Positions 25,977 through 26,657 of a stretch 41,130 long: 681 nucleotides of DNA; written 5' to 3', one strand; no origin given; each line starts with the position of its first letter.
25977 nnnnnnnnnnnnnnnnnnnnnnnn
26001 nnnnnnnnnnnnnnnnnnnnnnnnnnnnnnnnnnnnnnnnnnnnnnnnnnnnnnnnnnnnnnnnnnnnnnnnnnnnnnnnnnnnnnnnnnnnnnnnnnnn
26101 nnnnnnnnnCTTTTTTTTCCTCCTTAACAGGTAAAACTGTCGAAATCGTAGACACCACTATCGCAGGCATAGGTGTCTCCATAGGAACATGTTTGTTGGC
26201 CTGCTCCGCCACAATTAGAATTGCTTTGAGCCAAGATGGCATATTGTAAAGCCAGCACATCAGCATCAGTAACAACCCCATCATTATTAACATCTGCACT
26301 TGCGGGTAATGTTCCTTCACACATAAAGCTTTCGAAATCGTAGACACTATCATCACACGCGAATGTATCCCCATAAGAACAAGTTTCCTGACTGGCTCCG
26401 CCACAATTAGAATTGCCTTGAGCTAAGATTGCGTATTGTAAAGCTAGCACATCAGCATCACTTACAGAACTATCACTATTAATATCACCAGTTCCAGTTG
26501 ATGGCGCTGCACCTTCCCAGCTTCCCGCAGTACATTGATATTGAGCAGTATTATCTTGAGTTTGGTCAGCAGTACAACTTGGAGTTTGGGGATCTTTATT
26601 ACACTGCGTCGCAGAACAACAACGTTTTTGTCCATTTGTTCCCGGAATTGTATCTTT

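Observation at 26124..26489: Repeated module of about 55 aa: dockerin-like EF-hand loop fused to a 4-Cys segment, found in three operon proteins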

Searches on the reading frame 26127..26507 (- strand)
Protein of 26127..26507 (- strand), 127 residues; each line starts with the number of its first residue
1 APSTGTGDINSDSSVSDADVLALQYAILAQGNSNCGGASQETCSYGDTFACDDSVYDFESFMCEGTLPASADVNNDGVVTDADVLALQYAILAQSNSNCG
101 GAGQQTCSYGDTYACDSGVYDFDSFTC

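Call 47: predict_structure(alignment_id=A5)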
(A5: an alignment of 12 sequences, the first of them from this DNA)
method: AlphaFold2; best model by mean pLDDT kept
length: 127 residues; sequences in the alignment: 12
mean_pLDDT: 57.5   pTM: 0.53
mean pLDDT of the five models: 57.5, 56.8, 56.3, 49.8, 45.4
residues with pLDDT >= 90: 0; 70-90: 37; 50-70: 48; < 50: 42
segments of 3 or more residues with pLDDT < 50: 1-5, 35-38, 47-49, 54-65, 100-102, 118-126
pLDDT, mean of each block of 10 residues (from residue 1): 53 76 69 49 49 42 51 75 74 60 54 49 44
secondary structure, 60 per line:
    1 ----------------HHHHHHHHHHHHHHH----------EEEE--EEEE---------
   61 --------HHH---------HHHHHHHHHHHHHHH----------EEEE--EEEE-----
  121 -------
elements in order: H17-31 E42-45 E48-51 H81-95 E106-109 E112-115
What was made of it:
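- The tandem model of A is poor (pLDDT 57.5, call 47), so nothing can be said about whether the two units pack together like a classical dockerin.
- Tried and rejected: The tandem AF2 model of A was too poor to use (call 47).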

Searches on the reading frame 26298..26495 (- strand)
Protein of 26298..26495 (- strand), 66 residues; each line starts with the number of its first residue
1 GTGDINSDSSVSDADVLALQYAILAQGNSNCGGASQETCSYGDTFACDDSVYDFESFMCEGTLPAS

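Call 12: find_homologous_proteins(query=A1, max_evalue=0.01)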
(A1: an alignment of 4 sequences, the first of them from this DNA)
Query A1 (4 sequences) (66 aa, profile of the alignment): 1 proteins with E <= 0.01 among 23 candidates.
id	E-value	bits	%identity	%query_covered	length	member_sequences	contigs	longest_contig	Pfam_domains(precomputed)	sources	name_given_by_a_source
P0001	7.8e-30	120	50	33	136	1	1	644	-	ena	-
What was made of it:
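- Tried and rejected: find_homologous_proteins with the four-copy alignment found only a near-identical fragment of E (P0001; call 12).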

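Call 15: find_encoding_contigs(protein=P0001, flank=5000)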
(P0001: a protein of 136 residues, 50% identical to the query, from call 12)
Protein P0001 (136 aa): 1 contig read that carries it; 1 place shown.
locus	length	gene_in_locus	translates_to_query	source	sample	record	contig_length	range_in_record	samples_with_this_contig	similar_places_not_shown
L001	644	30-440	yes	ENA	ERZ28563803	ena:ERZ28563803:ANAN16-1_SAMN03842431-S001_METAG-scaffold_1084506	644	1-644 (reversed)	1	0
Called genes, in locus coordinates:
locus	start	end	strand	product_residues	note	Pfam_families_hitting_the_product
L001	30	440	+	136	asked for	-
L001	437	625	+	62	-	-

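Call 22: search_solved_structures(query=A1, max_evalue=10, show_alignments=3)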
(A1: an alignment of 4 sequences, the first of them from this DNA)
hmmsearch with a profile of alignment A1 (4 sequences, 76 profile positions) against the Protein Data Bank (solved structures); distinct sequences matched with E-value up to 10: 18.
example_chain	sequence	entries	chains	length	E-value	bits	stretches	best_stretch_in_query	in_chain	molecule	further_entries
2y3n_B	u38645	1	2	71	0.00029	24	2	3-22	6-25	CELLULOSOMAL FAMILY-48 PROCESSIVE GLYCOSIDE HYDROLASE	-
2mte_A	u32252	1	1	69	0.00098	22.3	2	4-24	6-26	Cellulose 1,4-beta-cellobiosidase (reducing end) CelS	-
1daq_A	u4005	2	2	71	0.0011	22.2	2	4-24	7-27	ENDOGLUCANASE SS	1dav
6kg9_A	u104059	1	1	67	0.0026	21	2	4-24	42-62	And cellulose-binding endoglucanase family 9 CelL ortholog dockerin domain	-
4fl4_A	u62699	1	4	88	0.0026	21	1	3-22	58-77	Glycoside hydrolase family 9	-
6kge_D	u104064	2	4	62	0.0068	19.6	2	4-23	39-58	And cellulose-binding endoglucanase family 9 CelL ortholog dockerin domain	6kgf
6kgc_B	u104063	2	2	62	0.0075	19.5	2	4-23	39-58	And cellulose-binding endoglucanase family 9 CelL ortholog dockerin domain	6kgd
3ul4_B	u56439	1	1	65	0.016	18.4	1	4-25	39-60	Cellulosome enzyme, dockerin type I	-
4cj0_A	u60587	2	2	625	0.21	14.8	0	3-22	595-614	ENDOGLUCANASE D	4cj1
1clc_A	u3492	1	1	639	0.23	14.7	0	3-22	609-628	ENDOGLUCANASE CELD; EC: 3.2.1.4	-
5m2s_B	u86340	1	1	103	0.28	14.4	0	3-24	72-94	Doc8: Type I dockerin repeat domain from family 9 glycoside hydrolase WP_009982745[Ruminoc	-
2vn6_B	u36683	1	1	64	0.32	14.3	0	4-27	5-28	ENDOGLUCANASE A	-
2vn5_B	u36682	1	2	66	0.34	14.2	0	3-25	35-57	ENDOGLUCANASE A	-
9gvb_B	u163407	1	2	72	0.4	13.9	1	4-23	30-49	Group 2 dockerin from R. flavefaciens FD-1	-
2yik_A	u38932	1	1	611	0.43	13.8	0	4-22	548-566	ENDOGLUCANASE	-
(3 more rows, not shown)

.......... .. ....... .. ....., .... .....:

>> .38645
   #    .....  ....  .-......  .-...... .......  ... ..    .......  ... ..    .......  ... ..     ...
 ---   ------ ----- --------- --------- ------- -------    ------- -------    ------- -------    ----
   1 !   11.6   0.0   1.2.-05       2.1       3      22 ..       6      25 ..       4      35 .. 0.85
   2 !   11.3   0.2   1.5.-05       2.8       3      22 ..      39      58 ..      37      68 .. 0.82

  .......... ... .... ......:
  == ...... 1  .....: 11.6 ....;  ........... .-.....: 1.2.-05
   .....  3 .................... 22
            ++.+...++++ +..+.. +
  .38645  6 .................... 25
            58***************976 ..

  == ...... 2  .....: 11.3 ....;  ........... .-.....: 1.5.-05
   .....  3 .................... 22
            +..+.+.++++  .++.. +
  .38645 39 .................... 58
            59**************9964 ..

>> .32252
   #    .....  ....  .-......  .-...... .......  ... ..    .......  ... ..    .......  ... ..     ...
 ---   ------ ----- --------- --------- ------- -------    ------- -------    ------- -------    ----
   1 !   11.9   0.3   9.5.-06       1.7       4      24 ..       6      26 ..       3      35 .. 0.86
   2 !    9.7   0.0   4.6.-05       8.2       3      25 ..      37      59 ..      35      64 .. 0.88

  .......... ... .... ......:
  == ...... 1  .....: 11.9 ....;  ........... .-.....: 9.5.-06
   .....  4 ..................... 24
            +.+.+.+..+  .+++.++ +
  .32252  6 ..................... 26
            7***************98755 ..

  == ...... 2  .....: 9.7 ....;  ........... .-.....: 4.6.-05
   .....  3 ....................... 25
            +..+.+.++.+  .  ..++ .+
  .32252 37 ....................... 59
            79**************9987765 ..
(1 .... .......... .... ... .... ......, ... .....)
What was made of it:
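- On Dockerin type I (Pfam PF00404): PDB dockerins show two loops about 31-33 aa apart (call 22).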

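Call 23: search_protein_representatives(alignment_id=A1)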
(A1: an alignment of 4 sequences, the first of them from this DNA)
Query: 4 sequences, 76 profile positions. Proteins with E-value up to 0.001 (for the whole library): 141; up to 1e-10: 28; up to 1e-30: 1. The best 141 are listed.
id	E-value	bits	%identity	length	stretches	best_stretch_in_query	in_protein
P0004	6.9e-32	125.4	-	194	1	1-76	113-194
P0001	2.5e-30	120.4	-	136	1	2-76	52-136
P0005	9.9e-24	99.2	-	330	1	1-74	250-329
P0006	1.3e-22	95.7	-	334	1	2-74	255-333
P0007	1.9e-21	91.9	-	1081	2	3-58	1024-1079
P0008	9.0e-18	80.2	-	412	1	2-73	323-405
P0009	1.2e-17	79.7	-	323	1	2-71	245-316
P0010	1.7e-17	79.2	-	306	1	1-71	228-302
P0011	3.3e-17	78.3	-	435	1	1-73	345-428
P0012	4.4e-17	78.0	-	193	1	1-70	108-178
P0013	9.4e-16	73.7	-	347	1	1-72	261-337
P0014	1.1e-15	73.4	-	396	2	4-68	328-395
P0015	2.4e-15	72.4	-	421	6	3-39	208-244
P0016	3.3e-15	71.9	-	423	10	4-30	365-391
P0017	3.7e-15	71.8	-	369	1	2-68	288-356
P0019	7.5e-15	70.8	-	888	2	4-59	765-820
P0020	8.0e-15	70.7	-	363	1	3-70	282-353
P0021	4.0e-14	68.5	-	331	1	1-73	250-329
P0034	9.0e-10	54.5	-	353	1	2-74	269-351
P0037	1.7e-09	53.7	-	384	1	2-61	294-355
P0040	1.4e-08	50.7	-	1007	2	4-68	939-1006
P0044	2.7e-08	49.8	-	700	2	5-56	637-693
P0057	9.7e-07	44.8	-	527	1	2-68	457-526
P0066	3.5e-06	43.0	-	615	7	27-52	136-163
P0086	4.0e-05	39.6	-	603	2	5-56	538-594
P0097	1.1e-04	38.2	-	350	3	11-51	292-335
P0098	1.2e-04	38.1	-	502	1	4-53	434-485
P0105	2.3e-04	37.2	-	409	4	19-54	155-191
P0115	3.9e-04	36.4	-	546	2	4-68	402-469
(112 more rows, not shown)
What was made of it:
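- About 45 of them carry the whole module, with E as low as 1e-32 (call 23). The profile gives E-values down to 1e-32 in a database of 1.84 billion proteins (call 23).
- Tried and rejected: The exhaustive HMM search (call 23) was what worked.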

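Call 25: search_protein_families(library=pfam, proteins=[P0005, P0006, P0009, P0011, P0013, P0017, P0020, P0021, P0034, P0115], max_evalue=0.1)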
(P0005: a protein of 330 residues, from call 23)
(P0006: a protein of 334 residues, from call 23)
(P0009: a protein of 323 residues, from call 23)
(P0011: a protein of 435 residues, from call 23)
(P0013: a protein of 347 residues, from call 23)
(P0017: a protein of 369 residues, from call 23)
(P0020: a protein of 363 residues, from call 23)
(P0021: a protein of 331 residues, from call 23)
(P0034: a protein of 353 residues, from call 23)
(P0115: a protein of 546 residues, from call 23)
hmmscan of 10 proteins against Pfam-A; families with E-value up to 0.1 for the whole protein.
P0005 (330 aa): 2 families
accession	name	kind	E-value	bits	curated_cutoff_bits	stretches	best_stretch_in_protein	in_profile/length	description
PF00963.24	Cohesin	-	3.1e-05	24.6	24.1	1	74-172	12-108/139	Cohesin domain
PF00404.24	Dockerin_1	-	0.075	13.7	22.9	0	252-269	35-52/57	Dockerin type I domain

P0006 (334 aa): 2 families
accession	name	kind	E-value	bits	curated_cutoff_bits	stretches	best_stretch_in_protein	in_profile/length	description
PF00963.24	Cohesin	-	1.9e-05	25.4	24.1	1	72-166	11-108/139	Cohesin domain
PF00404.24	Dockerin_1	-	0.026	15.2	22.9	1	256-273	35-52/57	Dockerin type I domain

P0009 (323 aa): 1 family
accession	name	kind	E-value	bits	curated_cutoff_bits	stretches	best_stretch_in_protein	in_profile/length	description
PF00963.24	Cohesin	-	0.016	15.9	24.1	1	85-179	31-125/139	Cohesin domain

P0011 (435 aa): 1 family
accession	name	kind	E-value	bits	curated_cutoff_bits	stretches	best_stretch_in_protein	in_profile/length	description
PF02412.23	TSP_3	-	2.3e-06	27.6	25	1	194-216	14-36/36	Thrombospondin type 3 repeat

P0013 (347 aa): 2 families
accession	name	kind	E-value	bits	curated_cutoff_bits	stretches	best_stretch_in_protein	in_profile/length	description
PF00963.24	Cohesin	-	6e-05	23.7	24.1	1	80-185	11-116/139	Cohesin domain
PF00404.24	Dockerin_1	-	0.051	14.2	22.9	0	264-280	36-52/57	Dockerin type I domain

P0017 (369 aa): 1 family
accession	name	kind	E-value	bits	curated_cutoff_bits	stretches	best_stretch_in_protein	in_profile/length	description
PF00963.24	Cohesin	-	0.014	16.1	24.1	1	100-173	31-104/139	Cohesin domain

P0020 (363 aa): 2 families
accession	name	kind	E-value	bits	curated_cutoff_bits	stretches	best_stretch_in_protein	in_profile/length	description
PF02412.23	TSP_3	-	2.3e-06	27.6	25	2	217-238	15-36/36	Thrombospondin type 3 repeat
PF00963.24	Cohesin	-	0.00011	22.9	24.1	1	71-188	11-122/139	Cohesin domain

P0021 (331 aa): 0 families

P0034 (353 aa): 2 families
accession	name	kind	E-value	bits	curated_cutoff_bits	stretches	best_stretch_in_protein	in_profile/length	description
PF07198.17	DUF1410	-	0.039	14.8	25.5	0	94-171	13-53/61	Protein of unknown function (DUF1410)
PF19253.4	DUF5900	-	0.043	14.6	27.2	0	326-351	56-82/101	Family of unknown function (DUF5900)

P0115 (546 aa): 1 family
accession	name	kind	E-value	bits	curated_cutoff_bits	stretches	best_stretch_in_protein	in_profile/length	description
PF00963.24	Cohesin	-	0.00069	20.3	24.1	1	238-349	19-128/139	Cohesin domain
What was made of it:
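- On Cohesin (Pfam PF00963), for the N-domains of C, E and G: Homologues P0005 and P0006 score 24.6 and 25.4 bits, at or above the 24.1 threshold (call 25).
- C-type homologues reach the Pfam Cohesin gathering score: 24.6 and 25.4 bits against 24.1 (call 25).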

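Call 30: search_protein_families(library=pfam, proteins=[P0105, P0066, P0007, P0019, P0014, P0040, P0044, P0086, P0057, P0098], max_evalue=0.1)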
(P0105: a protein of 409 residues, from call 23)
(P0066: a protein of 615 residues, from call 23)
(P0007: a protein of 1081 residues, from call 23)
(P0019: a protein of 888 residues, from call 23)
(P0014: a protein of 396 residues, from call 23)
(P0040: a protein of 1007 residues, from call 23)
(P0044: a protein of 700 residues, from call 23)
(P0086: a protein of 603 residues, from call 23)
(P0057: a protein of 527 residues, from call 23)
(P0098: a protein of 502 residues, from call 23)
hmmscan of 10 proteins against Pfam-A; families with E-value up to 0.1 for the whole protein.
P0105 (409 aa): 1 family
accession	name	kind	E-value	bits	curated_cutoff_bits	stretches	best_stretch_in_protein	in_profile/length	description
PF22231.2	Hera_RBD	-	0.096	13.2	27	0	179-203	36-60/74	DEAD box helicase Hera, RNA-binding domain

P0066 (615 aa): 0 families

P0007 (1081 aa): 13 families
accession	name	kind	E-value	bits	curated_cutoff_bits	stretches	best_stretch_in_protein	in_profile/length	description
PF01436.27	NHL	-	4.3e-39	131.1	20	4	795-822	1-28/28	NHL repeat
PF08450.18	SGL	-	3.2e-15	56.8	26.3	2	622-692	142-220/246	SMP-30/Gluconolactonase/LRE-like region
PF24684.1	Vgb_lyase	-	2.6e-07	30.2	50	1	567-674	174-283/290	Virginiamycin B lyase family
PF06739.17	SBBP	-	1.2e-05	25.6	20.5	1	797-812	14-29/38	Beta-propeller repeat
PF22701.2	Mala_s_1-like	-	7.6e-05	23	27.5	1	576-647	90-162/195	Mal s 1 allergenic protein-like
PF25021.1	TEN_NHL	-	0.00026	20.5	27.1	1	699-740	138-177/357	Teneurin NHL domain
PF06977.17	SdiA-regulated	-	0.0011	18.6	21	0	701-720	221-240/249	SdiA-regulated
PF17170.10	DUF5128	-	0.0019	17.9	22.9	0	706-776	47-117/321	6-bladed beta-propeller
PF00404.24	Dockerin_1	-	0.002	18.7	22.9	2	1025-1046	2-23/57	Dockerin type I domain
PF01683.23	EB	-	0.0031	18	24.3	2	201-231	9-40/52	EB module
PF02412.23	TSP_3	-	0.006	16.7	25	1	536-557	15-36/36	Thrombospondin type 3 repeat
PF24338.1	DUF7506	-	0.016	15.7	27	0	808-841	63-92/95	Domain of unknown function (DUF7506)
PF00058.23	Ldl_recept_b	-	0.02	15.8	21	0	795-804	32-41/42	Low-density lipoprotein receptor repeat class B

P0019 (888 aa): 2 families
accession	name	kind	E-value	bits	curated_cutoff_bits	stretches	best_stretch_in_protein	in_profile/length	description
PF21494.3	PKC_C2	-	0.065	13.8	18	0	736-765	47-76/109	Protein kinase C delta/epsilon/eta/theta, C2 domain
PF07550.17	Shr-like_HID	-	0.098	13.6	22.3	0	675-738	10-70/82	Heme-binding protein Shr-like, Hb-interacting domain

P0014 (396 aa): 1 family
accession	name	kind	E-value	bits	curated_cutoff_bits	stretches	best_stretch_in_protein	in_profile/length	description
PF02412.23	TSP_3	-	9.1e-05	22.5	25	2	161-183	14-36/36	Thrombospondin type 3 repeat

P0040 (1007 aa): 4 families
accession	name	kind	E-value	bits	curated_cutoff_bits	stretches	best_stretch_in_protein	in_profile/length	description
PF13229.12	Beta_helix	-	2e-68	229.5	25.9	8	614-760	1-149/158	Right handed beta helix region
PF05048.19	NosD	-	1.4e-58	198.3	23.6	6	198-363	18-175/212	Periplasmic copper-binding protein (NosD)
PF12708.12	Pect-lyase_RHGA_epim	-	0.018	15.2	27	0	128-187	145-200/213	Rhamnogalacturonase A/epimerase, pectate lyase-like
PF00404.24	Dockerin_1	-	0.026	15.1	22.9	1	861-878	1-18/57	Dockerin type I domain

P0044 (700 aa): 7 families
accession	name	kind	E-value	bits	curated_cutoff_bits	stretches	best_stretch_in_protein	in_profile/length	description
PF00963.24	Cohesin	-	0.00014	22.5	24.1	1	110-199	28-124/139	Cohesin domain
PF02412.23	TSP_3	-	0.0016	18.5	25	1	362-387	12-36/36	Thrombospondin type 3 repeat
PF13229.12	Beta_helix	-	0.0036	17.4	25.9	1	262-342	15-123/158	Right handed beta helix region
PF16318.11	DUF4957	-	0.0044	17.3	30.8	1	255-312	48-110/142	Domain of unknown function (DUF4957)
PF00058.23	Ldl_recept_b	-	0.0087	17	21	0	643-675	13-39/42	Low-density lipoprotein receptor repeat class B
PF05048.19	NosD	-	0.025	14.4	23.6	1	261-338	74-154/212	Periplasmic copper-binding protein (NosD)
PF12708.12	Pect-lyase_RHGA_epim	-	0.032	14.5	27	1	267-333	142-207/213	Rhamnogalacturonase A/epimerase, pectate lyase-like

P0086 (603 aa): 5 families
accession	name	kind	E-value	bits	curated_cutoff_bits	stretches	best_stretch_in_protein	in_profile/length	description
PF13385.13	Laminin_G_3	-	2.2e-14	54.3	27.6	1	63-211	4-142/151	Concanavalin A-like lectin/glucanases superfamily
PF11617.13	Cu-binding_MopE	-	2.3e-05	25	27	2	350-367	13-30/30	Putative metal-binding motif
PF02210.31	Laminin_G_2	-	0.00035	21.5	22.9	1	144-209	47-123/126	Laminin G domain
PF02412.23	TSP_3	-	0.0017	18.4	25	2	305-328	13-36/36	Thrombospondin type 3 repeat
PF00354.24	Pentaxin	-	0.0087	16.2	25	1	78-180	27-113/194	Pentaxin family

P0057 (527 aa): 1 family
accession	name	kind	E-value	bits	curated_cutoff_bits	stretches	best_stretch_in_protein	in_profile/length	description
PF00404.24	Dockerin_1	-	0.013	16.1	22.9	1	459-501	2-42/57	Dockerin type I domain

P0098 (502 aa): 0 families
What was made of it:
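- It is attached to unrelated cargo: Cohesin, NHL, Beta_helix/NosD and Laminin_G_3 (calls 25, 30).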

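Call 48: search_protein_families(library=ncbifam, proteins=[P0005, P0014, P0105], max_evalue=0.1)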
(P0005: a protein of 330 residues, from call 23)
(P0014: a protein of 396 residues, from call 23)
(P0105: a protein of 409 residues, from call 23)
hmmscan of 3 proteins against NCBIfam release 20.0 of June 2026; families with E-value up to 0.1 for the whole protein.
P0005 (330 aa): 0 families

P0014 (396 aa): 2 families
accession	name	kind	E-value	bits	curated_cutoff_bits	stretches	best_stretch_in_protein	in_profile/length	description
NF045500.1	Omp28_seleno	equivalog_domain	1.1e-05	25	200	1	160-197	272-309/377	Omp28-related selenoprotein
NF047638.1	throspo3_MtsC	equivalog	2e-05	23.6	350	1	121-207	20-111/428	cell-cell cohesion MYXO-CTERM protein MtsC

P0105 (409 aa): 1 family
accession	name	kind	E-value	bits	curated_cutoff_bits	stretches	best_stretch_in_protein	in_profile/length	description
NF002885.1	PRK03354.1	equivalog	0.045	12.8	540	1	290-384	264-357/378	crotonobetainyl-CoA dehydrogenase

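Call 49: find_encoding_contigs(protein=P0007, flank=8000, max_places=3)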
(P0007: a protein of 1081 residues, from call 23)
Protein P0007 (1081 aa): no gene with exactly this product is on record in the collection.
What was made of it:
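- Tried and rejected: find_encoding_contigs could not place P0007 (call 49).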

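Call 73: list_cluster_members(proteins=[P0005, P0006, P0007, P0011, P0014, P0040, P0086, P0097, P0105, P0037])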
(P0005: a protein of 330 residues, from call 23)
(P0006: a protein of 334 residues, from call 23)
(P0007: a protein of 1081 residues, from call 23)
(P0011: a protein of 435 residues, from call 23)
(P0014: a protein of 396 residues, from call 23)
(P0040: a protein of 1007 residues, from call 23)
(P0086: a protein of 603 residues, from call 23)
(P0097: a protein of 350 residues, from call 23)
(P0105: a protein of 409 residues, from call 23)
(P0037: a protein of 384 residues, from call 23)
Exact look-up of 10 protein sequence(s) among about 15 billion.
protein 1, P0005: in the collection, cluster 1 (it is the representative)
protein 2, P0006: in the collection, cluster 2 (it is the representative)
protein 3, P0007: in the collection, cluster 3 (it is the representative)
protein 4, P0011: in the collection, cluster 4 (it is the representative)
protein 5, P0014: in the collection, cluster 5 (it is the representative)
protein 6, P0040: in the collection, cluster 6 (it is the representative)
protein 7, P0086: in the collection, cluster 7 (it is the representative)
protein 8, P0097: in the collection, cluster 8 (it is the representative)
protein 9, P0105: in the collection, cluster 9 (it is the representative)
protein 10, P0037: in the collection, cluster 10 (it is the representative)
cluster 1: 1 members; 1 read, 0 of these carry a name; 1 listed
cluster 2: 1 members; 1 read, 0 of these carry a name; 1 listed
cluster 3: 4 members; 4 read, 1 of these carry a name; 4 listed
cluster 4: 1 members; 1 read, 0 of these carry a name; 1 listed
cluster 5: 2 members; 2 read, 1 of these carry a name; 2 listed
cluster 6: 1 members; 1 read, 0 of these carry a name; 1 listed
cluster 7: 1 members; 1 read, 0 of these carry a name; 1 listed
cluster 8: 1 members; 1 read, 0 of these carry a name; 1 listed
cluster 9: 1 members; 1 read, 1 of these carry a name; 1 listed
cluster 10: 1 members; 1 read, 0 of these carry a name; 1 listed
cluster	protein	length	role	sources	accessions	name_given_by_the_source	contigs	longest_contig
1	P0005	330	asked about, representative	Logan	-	-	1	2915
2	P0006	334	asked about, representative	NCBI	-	-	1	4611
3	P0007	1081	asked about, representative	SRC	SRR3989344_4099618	-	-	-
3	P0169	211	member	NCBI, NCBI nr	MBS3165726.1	hypothetical protein J4444_01260, partial [Candidatus Woesearchaeota archaeon] | hypothetical protein [Candidatus Woesearchaeota archaeon]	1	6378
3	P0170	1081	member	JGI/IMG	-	-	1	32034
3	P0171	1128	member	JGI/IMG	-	-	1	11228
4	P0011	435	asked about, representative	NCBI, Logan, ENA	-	-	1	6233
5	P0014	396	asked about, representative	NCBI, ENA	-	-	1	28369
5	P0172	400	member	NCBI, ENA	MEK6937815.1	MAG: hypothetical protein AABX04_02095 [Nanoarchaeota archaeon]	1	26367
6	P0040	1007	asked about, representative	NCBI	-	-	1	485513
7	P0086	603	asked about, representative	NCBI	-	-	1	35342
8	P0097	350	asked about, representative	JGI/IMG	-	-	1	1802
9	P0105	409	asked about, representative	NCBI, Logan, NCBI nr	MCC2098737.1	MAG: hypothetical protein KDJ29_17730 [Hyphomicrobiales bacterium] | hypothetical protein [Hyphomicrobiales bacterium]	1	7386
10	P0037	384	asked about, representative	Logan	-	-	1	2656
